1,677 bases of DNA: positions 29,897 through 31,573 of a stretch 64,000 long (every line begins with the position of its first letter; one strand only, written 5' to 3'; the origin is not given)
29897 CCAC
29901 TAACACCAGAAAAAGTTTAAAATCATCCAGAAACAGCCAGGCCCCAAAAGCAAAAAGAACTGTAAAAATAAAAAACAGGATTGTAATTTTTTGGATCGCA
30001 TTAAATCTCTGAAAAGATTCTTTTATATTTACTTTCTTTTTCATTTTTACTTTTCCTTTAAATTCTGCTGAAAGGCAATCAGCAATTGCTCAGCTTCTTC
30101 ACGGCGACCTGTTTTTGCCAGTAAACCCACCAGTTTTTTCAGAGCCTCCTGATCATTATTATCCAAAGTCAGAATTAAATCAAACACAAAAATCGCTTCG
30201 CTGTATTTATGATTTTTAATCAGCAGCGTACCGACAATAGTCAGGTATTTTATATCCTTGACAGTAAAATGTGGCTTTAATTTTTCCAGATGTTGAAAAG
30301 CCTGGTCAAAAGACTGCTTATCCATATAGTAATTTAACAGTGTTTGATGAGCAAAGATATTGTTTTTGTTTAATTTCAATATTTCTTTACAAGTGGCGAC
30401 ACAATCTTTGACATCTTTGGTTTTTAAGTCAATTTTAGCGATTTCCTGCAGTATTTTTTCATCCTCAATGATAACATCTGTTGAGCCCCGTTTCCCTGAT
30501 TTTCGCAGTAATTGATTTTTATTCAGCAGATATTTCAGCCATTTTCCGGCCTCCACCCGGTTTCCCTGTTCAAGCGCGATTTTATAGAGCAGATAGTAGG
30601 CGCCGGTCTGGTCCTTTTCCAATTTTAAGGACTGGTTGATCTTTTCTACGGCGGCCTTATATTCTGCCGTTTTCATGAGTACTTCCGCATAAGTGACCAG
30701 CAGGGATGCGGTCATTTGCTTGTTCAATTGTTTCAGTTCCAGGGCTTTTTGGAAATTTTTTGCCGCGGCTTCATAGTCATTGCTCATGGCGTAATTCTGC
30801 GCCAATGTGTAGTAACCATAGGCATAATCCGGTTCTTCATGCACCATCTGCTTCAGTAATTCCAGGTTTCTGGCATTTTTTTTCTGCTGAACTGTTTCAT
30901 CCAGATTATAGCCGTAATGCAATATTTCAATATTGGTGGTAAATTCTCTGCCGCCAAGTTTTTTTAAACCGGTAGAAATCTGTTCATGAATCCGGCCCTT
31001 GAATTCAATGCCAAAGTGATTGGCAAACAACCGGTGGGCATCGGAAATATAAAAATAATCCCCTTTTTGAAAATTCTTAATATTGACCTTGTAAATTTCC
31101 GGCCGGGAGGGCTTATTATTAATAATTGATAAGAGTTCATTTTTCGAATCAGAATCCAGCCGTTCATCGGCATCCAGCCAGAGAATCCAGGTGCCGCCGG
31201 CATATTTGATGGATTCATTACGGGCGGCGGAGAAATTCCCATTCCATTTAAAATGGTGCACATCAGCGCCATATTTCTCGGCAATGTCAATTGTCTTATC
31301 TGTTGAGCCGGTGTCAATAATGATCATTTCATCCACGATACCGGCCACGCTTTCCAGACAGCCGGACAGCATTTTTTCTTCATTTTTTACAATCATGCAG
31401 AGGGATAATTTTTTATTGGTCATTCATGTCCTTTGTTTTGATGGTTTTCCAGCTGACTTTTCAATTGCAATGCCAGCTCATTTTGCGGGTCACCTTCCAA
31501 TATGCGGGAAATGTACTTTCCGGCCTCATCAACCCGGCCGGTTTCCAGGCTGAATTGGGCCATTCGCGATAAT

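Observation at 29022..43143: A ~14-kb glycosylation gene block welded onto the flagellar operon, sitting where flagellin normally lies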

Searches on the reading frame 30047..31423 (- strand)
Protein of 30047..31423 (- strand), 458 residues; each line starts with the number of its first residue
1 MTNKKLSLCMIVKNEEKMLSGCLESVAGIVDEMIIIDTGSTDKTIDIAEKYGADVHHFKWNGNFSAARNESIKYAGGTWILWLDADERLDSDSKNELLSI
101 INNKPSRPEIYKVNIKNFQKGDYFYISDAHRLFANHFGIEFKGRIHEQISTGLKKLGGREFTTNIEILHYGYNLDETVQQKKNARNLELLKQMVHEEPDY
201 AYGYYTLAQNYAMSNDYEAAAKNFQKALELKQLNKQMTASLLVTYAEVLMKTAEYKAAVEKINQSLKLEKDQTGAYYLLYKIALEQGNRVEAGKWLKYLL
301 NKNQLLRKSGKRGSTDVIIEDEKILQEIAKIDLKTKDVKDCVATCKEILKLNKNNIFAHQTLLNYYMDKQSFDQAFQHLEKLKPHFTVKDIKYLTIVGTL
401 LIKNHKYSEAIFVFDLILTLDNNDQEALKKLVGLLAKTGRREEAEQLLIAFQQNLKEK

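Call 4: search_protein_families(library=pfam, proteins=[window:30047-31423:-], max_evalue=0.01)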
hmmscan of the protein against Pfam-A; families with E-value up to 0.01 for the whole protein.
window:30047-31423:- (458 aa): 15 families
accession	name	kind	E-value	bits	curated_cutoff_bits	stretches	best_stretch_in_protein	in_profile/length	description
PF00535.33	Glycos_transf_2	-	7.4e-22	78.5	23.3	1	7-120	1-122/168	Glycosyl transferase family 2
PF14559.12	TPR_19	-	6.1e-15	55.7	25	1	401-448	1-48/68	Tetratricopeptide repeat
PF07719.23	TPR_2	-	5.7e-11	42.1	27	1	201-231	1-31/34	Tetratricopeptide repeat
PF13428.12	TPR_14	-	2e-10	40.7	23.5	0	241-279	3-41/44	Tetratricopeptide repeat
PF23914.1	TPR_CcmH_CycH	-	1.6e-07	31.7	42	1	190-300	39-148/158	Cytochrome c-type biogenesis protein H TPR domain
PF12895.13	ANAPC3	-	3.1e-07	31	27.2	1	214-292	2-75/82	Anaphase-promoting complex, cyclosome, subunit 3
PF13704.12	Glyco_tranf_2_4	-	7.7e-07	30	27.5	1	13-93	1-88/98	Glycosyl transferase family 2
PF13424.12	TPR_12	-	2e-05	25.1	30.1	1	195-231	39-75/77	Tetratricopeptide repeat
PF13181.12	TPR_8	-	0.00012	22.4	25.7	0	203-231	3-31/34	Tetratricopeptide repeat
PF10111.15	Glyco_tranf_2_2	-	0.00013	21.9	27.3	1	32-104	31-109/276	Glycosyltransferase like family 2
PF13432.12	TPR_16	-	0.00051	20.9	32.7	0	192-230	22-60/65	Tetratricopeptide repeat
PF00515.34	TPR_1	-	0.0015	18.7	27.8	1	201-231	1-31/34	Tetratricopeptide repeat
PF13371.12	TPR_9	-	0.0016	18.9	35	0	179-232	7-60/73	Tetratricopeptide repeat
PF25064.1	ARM_TT21_5th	-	0.0021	18.8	27.8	1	399-455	9-65/117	TT21 fifth ARM repeats domain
PF20663.3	COG4_N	-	0.0093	16.4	27.3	0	321-381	32-87/107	Conserved oligomeric Golgi complex subunit 4, N-terminal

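Call 8: search_protein_families(library=ncbifam, proteins=[window:30047-31423:-], max_evalue=0.01)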
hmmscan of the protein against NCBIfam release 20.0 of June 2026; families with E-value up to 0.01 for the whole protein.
window:30047-31423:- (458 aa): 27 families (the best 25 are shown)
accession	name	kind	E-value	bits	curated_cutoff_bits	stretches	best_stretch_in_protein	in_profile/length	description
TIGR04195.1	S_glycosyl_SunS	equivalog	2.1e-31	109.2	350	1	9-257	62-312/421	SunS family peptide S-glycosyltransferase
TIGR02917.1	PEP_TPR_lipo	equivalog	6.4e-15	54.1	312.2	2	178-304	578-700/899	XrtA/PEP-CTERM system TPR-repeat protein PrsT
NF007482.0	PRK10073.1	equivalog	1.9e-12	46.8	423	1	3-103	5-112/334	glycosyltransferase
NF040959.1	MamA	equivalog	8.5e-12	44.9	200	2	179-292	49-157/204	magnetosome protein MamA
TIGR04283.1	glyco_like_mftF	equivalog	1.5e-10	41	182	1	9-116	4-112/221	TIGR04283 family arsenosugar biosynthesis glycosyltransferase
TIGR00540.1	TPR_hemY_coli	hypoth_equivalog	3.3e-09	36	142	0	230-306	143-219/385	heme biosynthesis-associated TPR protein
NF052415.1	T3SS_chap_SctY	equivalog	4.8e-09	36.7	70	1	389-452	4-67/106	type III secretion apparatus assembly chaperone SctY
NF033920.0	C39_PA2778_fam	equivalog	2.5e-07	30.4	150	1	175-269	164-254/255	PA2778 family cysteine peptidase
TIGR02552.1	LcrH_SycD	equivalog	5.9e-07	29.3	104.8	0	389-450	50-111/136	SycD/LcrH family type III secretion system chaperone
NF010496.0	PRK13915.1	equivalog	1.6e-06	27.4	262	1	4-57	31-90/307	glucosyl-3-phosphoglycerate synthase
TIGR04182.1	glyco_TIGR04182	equivalog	2.9e-06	26.9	325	1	30-102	27-98/293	S-layer glycoprotein N-glycosyltransferase AglJ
NF047683.1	TeichurnBiosyTuaG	equivalog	6.1e-06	26.1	400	1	14-101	16-111/252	teichuronic acid biosynthesis protein TuaG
NF008756.0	PRK11788.1-4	equivalog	1.4e-05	24.4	474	1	195-289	174-264/389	lipopolysaccharide assembly protein LapB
TIGR02521.1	type_IV_pilW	equivalog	7e-05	22.5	154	0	371-456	114-200/234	type IV pilus biogenesis/stability protein PilW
NF008757.0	PRK11788.1-5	equivalog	0.00013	21.3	363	1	189-303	129-244/388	lipopolysaccharide assembly protein LapB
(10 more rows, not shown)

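Call 36: search_solved_structures(query=window:30047-31423:-, max_evalue=0.001)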
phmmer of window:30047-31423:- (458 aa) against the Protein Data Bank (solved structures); distinct sequences matched with E-value up to 0.001: 13.
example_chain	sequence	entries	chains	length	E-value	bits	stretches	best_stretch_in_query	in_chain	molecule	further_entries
22ao_A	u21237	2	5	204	9e-34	120.4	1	6-194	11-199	GmaR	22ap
7msp_A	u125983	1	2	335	2.5e-24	89.3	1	8-237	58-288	SPbeta prophage-derived glycosyltransferase SunS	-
7msn_A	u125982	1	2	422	4.5e-24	88.5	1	8-237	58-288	SPbeta prophage-derived glycosyltransferase SunS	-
7msk_A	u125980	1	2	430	8.8e-22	80.9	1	10-270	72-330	Glyco_trans_2-like domain-containing protein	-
5hea_A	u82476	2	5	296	9.5e-07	31.4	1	5-135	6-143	Putative glycosyltransferase (GalT1)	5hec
9qhb_A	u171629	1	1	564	4.2e-06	29.3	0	192-292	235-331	Engineered tetratricopeptide repeat protein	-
7x9r_A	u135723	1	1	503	8.1e-06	28.3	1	142-259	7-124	Glycosyl transferase family 2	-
6p61_A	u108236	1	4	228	2.6e-05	26.6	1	7-106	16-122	Glycosyltransferase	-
7obi_A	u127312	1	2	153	0.00035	23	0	190-281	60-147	CTPR-rv4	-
8ump_A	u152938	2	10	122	0.00037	22.9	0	197-243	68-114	T33-ml35-redesigned-TPR-domain-fold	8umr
5tze_C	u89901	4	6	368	0.00045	22.6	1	7-106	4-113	Glycosyl transferase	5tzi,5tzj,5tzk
8bu0_A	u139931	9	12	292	0.00068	22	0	192-287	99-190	Consensus tetratricopeptide repeat protein | Crystal structure of an 8-repeat consensus TPR superhelix with Zinc. | Monomer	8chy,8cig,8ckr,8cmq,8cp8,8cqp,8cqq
5tz8_A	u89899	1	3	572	0.00093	21.6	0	8-106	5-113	Glycosyl transferase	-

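Call 52: find_homologous_proteins(query=window:30047-31423:-, max_evalue=1e-20)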
Query window:30047-31423:- (458 aa): 1669 proteins with E <= 1e-20 among 8000 candidates; the best 120 are listed.
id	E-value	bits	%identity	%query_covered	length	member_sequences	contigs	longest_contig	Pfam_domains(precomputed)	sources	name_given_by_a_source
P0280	6.5e-293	989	100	98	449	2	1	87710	PF14559.13,PF23914.2,PF12895.14,PF13424.13,PF13428.13,PF00535.33,PF07719.24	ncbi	-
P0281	1.2e-237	807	79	100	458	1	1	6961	PF14559.13,PF10516.16,PF10111.15,PF00515.35,PF12895.14,PF13424.13,PF13432.13,PF13428.13,PF13181.13,PF00535.33,PF07719.24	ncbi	-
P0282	9.7e-167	573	59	99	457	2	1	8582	PF14559.13,PF25063.1,PF17874.8,PF12895.14,PF13424.13,PF00535.33,PF25064.2,PF07719.24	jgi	-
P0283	2.3e-166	572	57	100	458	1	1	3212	PF14559.13,PF25063.1,PF10111.15,PF00515.35,PF13424.13,PF13428.13,PF00535.33,PF07719.24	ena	-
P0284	2.3e-163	562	57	99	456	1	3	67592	PF14559.13,PF25063.1,PF13428.13,PF00535.33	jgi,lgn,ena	-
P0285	1.8e-152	526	54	100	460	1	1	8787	PF14559.13,PF00515.35,PF12895.14,PF13424.13,PF13428.13,PF13181.13,PF00535.33,PF07719.24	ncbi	-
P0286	2.2e-151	523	55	99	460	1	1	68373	PF25063.1,PF23914.2,PF10111.15,PF13428.13,PF00535.33,PF25064.2,PF14559.13,PF00515.35,PF12895.14,PF13424.13,PF13181.13,PF07719.24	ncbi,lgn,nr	ncbi:MAG: glycosyltransferase [Candidatus Marinimicrobia bacterium]|nr:glycosyltransferase [Candidat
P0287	1.1e-139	484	52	99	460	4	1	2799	PF14559.13,PF25068.3,PF13424.13,PF13181.13,PF00535.33,PF07719.24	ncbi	-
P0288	2.2e-108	381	59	69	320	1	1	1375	PF14559.13,PF25063.1,PF23914.2,PF00515.35,PF13424.13,PF13428.13,PF13181.13,PF00535.33,PF07719.24,PF13374.13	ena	-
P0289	6.6e-106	373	44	98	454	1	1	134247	PF25063.1,PF23914.2,PF13176.13,PF12569.15,PF13428.13,PF00535.33,PF25064.2,PF14559.13,PF24575.2,PF25068.3,PF00515.35,PF12895.14,PF13424.13,PF13432.13,PF13181.13,PF07719.24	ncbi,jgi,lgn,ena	-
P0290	1.4e-105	372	37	72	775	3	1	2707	PF13431.13,PF23914.2,PF10111.15,PF13414.13,PF13176.13,PF13428.13,PF00535.33,PF14559.13,PF13371.13,PF17874.8,PF00515.35,PF12895.14,PF13424.13,PF21033.5,PF13432.13,PF13181.13,PF07719.24,PF13174.13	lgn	-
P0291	4.9e-105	370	45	99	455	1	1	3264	PF23914.2,PF13414.13,PF13176.13,PF13428.13,PF00535.33,PF14559.13,PF24575.2,PF25068.3,PF00515.35,PF13424.13,PF13432.13,PF13429.13,PF13181.13,PF07719.24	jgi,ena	-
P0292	6.3e-104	366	42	98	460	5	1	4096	PF23914.2,PF13414.13,PF13176.13,PF13428.13,PF00535.33,PF25064.2,PF14559.13,PF25068.3,PF00515.35,PF12895.14,PF13424.13,PF13181.13,PF07719.24,PF13174.13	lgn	-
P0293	1.3e-103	365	44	97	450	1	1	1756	PF14559.13,PF13431.13,PF23914.2,PF00515.35,PF12895.14,PF13424.13,PF13428.13,PF00535.33,PF25064.2,PF07719.24,PF13174.13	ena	-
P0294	3.5e-103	364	44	49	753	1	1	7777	PF13431.13,PF23914.2,PF10111.15,PF13428.13,PF00535.33,PF14559.13,PF00515.35,PF12895.14,PF13424.13,PF13432.13,PF13181.13,PF07719.24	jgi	jgi:glycosyltransferase involved in cell wall biosynthesis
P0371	1.9e-93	332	38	60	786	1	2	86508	PF13431.13,PF23914.2,PF10111.15,PF13428.13,PF00535.33,PF14559.13,PF00515.35,PF12895.14,PF13424.13,PF13432.13,PF13181.13,PF07719.24,PF13174.13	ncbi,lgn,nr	ncbi:MAG: glycosyltransferase [Candidatus Kapabacteria bacterium]|nr:glycosyltransferase [Candidatus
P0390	9.1e-92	326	40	58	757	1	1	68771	PF13431.13,PF23914.2,PF10111.15,PF13414.13,PF13428.13,PF00535.33,PF14559.13,PF00515.35,PF12895.14,PF13424.13,PF13432.13,PF07719.24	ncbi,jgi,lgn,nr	ncbi:MAG: glycosyltransferase [Ignavibacteria bacterium]|jgi:glycosyltransferase involved in cell wa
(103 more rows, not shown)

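Call 53: find_encoding_contigs(protein=P0390, flank=10000, max_places=1)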
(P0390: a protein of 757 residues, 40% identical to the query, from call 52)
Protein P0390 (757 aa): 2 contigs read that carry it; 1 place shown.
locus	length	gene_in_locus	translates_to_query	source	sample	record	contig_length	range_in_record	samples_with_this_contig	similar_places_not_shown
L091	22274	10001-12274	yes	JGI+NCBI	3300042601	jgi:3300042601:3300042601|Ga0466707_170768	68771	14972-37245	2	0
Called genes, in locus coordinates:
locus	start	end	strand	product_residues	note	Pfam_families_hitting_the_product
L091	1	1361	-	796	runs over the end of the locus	PF04023:FeoA, PF00009:GTP_EFTU (weak), PF01926:MMR_HSR1, PF02421:FeoB_N, PF17910:FeoB_Cyto, PF07670:Gate, PF07664:FeoB_C, PF07670:Gate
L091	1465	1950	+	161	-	-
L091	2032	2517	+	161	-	PF00460:Flg_bb_rod (weak), PF06429:Flg_bbr_C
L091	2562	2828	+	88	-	-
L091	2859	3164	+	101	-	PF02049:FliE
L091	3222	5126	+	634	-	-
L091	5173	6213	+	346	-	PF03448:MgtE_N (faint), PF14842:FliG_N, PF14841:FliG_M, PF14842:FliG_N, PF01706:FliG_C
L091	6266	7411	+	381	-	PF02108:FliH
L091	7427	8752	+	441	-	PF02874:ATP-synt_ab_N, PF00006:ATP-synt_ab, PF18269:T3SS_ATPase_C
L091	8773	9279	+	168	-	PF02050:FliJ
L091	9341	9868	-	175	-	PF20221:DUF6580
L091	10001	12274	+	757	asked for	PF00535:Glycos_transf_2, PF10111:Glyco_tranf_2_2 (faint), PF12895:ANAPC3 (faint), PF13428:TPR_14 (faint), PF13431:TPR_17 (faint), PF13432:TPR_16 (faint), PF14559:TPR_19 (faint), PF00535:Glycos_transf_2, +5 more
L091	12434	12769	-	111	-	PF11589:DUF3244, PF18962:Por_Secre_tail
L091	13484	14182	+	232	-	-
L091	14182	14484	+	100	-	-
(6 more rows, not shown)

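Call 54: find_encoding_contigs(protein=P0289, flank=10000, max_places=1)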
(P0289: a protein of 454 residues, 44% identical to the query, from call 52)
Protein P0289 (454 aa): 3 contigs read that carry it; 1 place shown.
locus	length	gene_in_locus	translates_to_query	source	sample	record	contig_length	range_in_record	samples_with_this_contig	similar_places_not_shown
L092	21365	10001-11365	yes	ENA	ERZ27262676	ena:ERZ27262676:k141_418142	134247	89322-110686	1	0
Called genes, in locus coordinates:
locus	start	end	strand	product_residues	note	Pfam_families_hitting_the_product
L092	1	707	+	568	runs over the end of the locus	-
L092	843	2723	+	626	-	-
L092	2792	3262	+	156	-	PF13428:TPR_14 (faint), PF14559:TPR_19 (faint)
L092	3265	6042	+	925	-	PF27757:Competence-induced_Ccs4_N (weak), PF00535:Glycos_transf_2, PF10111:Glyco_tranf_2_2 (faint), PF13641:Glyco_tranf_2_3, PF14559:TPR_19 (faint), PF13432:TPR_16 (faint), PF13428:TPR_14 (faint)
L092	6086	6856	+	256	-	PF00685:Sulfotransfer_1, PF13469:Sulfotransfer_3 (weak)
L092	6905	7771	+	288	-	PF01075:Glyco_transf_9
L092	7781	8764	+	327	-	PF00027:cNMP_binding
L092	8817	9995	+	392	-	PF00535:Glycos_transf_2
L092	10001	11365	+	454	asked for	PF00535:Glycos_transf_2, PF25063:ARM_TT21_C (faint), PF13424:TPR_12 (faint), PF13432:TPR_16 (faint), PF25064:ARM_TT21_5th (faint), PF12569:NatA_aux_su (weak), PF23914:TPR_CcmH_CycH, PF14559:TPR_19 (weak), +8 more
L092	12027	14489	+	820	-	PF07494:Reg_prop (faint), PF07495:Y_Y_Y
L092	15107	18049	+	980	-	PF00989:PAS, PF08448:PAS_4, PF13426:PAS_9, PF08447:PAS_3, PF13426:PAS_9, PF00989:PAS, PF08448:PAS_4, PF13426:PAS_9, +17 more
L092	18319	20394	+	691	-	PF23569:NBD_SMAX1, PF00004:AAA, PF17871:AAA_lid_9, PF00158:Sigma54_activat, PF07724:AAA_2, PF00004:AAA, PF07728:AAA_5, PF10431:ClpB_D2-small, +12 more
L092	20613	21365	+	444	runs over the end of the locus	PF03477:ATP-cone, PF00485:PRK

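Call 72: search_solved_structures(query=window:30047-31423:-, max_evalue=1e-20, show_alignments=2)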
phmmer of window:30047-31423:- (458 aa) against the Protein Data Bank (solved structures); distinct sequences matched with E-value up to 1e-20: 4.
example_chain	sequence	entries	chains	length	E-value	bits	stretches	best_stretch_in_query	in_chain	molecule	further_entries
22ao_A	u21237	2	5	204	9e-34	120.4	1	6-194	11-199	GmaR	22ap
7msp_A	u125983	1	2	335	2.5e-24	89.3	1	8-237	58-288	SPbeta prophage-derived glycosyltransferase SunS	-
7msn_A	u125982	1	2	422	4.5e-24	88.5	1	8-237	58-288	SPbeta prophage-derived glycosyltransferase SunS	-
7msk_A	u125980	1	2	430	8.8e-22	80.9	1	10-270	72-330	Glyco_trans_2-like domain-containing protein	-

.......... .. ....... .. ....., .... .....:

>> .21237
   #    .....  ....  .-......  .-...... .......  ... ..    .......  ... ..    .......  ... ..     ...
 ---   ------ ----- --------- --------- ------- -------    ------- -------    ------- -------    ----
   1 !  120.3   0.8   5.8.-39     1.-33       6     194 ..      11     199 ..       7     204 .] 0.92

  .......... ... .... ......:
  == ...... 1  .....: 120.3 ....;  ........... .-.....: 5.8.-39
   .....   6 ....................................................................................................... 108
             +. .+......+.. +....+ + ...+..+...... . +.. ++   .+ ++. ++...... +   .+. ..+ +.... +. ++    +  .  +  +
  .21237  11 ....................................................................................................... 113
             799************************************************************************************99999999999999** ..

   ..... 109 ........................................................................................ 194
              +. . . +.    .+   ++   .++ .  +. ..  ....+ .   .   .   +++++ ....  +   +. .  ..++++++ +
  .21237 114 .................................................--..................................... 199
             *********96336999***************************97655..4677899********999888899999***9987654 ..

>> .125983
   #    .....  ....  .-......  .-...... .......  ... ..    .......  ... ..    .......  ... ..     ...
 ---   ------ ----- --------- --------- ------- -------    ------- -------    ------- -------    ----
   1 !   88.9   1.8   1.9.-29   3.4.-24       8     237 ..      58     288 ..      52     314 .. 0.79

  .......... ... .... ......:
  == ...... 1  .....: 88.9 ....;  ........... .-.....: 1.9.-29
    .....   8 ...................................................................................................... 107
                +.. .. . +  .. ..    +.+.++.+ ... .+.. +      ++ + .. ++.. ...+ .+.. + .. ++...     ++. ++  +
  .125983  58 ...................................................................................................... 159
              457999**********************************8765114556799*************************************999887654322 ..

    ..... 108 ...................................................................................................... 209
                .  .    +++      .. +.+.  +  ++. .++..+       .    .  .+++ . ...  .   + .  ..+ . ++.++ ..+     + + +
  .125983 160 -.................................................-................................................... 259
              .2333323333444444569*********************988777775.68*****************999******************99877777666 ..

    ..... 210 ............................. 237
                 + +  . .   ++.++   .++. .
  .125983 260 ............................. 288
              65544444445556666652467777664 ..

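Call 75: find_encoding_contigs(protein=P0371, flank=10000, max_places=1)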
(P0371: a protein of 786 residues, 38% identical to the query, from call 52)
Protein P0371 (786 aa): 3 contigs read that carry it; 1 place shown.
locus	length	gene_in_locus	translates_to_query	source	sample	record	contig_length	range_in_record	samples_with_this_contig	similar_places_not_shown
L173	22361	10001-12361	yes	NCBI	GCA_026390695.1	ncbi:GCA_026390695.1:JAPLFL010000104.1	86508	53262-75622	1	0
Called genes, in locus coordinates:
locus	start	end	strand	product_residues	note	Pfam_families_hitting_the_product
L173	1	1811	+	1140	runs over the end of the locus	PF01839:FG-GAP (faint), PF13517:FG-GAP_3, PF07593:UnbV_ASPIC, PF25788:Ig_Rha78A_N (faint), PF16656:Pur_ac_phosph_N (weak), PF18962:Por_Secre_tail (weak)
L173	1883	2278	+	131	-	-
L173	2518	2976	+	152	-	-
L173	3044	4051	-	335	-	PF01210:NAD_Gly3P_dh_N, PF03807:F420_oxidored (faint), PF07479:NAD_Gly3P_dh_C, PF20618:GPD_NAD_C_bact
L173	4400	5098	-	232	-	PF02660:G3P_acyltransf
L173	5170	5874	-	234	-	PF22435:MRM3-like_sub_bind, PF08032:SpoU_sub_bind (weak), PF00588:SpoU_methylase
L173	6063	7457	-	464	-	PF00989:PAS (weak), PF08448:PAS_4 (faint), PF13188:PAS_8 (faint), PF13426:PAS_9 (weak)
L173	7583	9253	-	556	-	PF00342:PGI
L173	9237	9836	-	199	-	PF08534:Redoxin, PF00578:AhpC-TSA, PF00085:Thioredoxin (weak), PF13098:Thioredoxin_2, PF13905:Thioredoxin_8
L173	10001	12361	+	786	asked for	PF00535:Glycos_transf_2, PF10111:Glyco_tranf_2_2 (faint), PF07719:TPR_2 (faint), PF12895:ANAPC3 (faint), PF13424:TPR_12 (faint), PF13431:TPR_17 (faint), PF00535:Glycos_transf_2, PF23914:TPR_CcmH_CycH (weak), +6 more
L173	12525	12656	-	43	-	-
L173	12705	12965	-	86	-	PF08370:PDR_assoc (faint)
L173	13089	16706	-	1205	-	PF02203:TarH (weak), PF12729:4HB_MCP_1, PF00672:HAMP (faint), PF18947:HAMP_2, PF00928:Adap_comp_sub (faint), PF11680:DUF3276 (faint), PF18947:HAMP_2, PF00015:MCPsignal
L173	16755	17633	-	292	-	-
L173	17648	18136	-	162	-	PF01584:CheW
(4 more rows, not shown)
